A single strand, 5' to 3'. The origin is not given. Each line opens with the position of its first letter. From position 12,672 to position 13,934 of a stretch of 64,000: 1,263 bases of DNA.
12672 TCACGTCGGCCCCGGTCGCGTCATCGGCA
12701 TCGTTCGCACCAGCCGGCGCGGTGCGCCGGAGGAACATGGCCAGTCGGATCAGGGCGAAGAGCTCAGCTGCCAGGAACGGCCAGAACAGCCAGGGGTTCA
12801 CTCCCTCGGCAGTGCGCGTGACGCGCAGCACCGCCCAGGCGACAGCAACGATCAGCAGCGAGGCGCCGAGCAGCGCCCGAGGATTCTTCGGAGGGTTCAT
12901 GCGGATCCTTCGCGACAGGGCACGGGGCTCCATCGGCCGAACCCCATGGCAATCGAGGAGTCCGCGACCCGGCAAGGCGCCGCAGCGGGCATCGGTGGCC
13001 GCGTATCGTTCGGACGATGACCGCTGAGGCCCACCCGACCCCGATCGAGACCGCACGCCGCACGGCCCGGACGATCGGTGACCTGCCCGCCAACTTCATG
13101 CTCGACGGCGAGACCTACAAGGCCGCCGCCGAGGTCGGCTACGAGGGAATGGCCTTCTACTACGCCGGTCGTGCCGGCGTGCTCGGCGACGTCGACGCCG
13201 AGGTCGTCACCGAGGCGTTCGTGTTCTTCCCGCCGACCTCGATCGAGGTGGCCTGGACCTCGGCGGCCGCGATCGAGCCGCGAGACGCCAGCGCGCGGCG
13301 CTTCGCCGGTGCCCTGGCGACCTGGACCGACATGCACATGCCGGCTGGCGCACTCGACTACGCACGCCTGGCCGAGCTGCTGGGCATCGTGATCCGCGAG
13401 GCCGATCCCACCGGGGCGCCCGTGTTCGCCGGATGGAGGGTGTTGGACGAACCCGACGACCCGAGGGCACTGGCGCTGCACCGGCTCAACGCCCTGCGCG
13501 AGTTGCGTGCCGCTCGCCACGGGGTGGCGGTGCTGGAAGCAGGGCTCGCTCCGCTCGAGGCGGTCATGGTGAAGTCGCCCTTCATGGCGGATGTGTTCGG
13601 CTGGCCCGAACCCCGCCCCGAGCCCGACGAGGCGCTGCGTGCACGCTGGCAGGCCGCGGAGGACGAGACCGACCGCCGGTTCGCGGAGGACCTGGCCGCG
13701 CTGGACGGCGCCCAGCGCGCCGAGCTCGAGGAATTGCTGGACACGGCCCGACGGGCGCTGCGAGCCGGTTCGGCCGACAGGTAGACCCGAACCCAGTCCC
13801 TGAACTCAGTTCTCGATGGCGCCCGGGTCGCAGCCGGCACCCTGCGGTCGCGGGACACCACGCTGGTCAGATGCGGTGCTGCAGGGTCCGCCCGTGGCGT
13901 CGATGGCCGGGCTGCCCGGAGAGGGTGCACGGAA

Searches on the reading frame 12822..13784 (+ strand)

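Call 21: search_protein_families(library=pfam, max_evalue=0.001, proteins=[window:12822-13784:+])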
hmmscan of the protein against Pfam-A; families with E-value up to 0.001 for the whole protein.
window:12822-13784:+ (320 aa): 1 family
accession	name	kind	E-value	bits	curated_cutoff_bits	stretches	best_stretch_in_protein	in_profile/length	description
PF21863.2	HTH_67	-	2.7e-31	109.6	27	1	78-252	1-178/268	Helix-turn-helix family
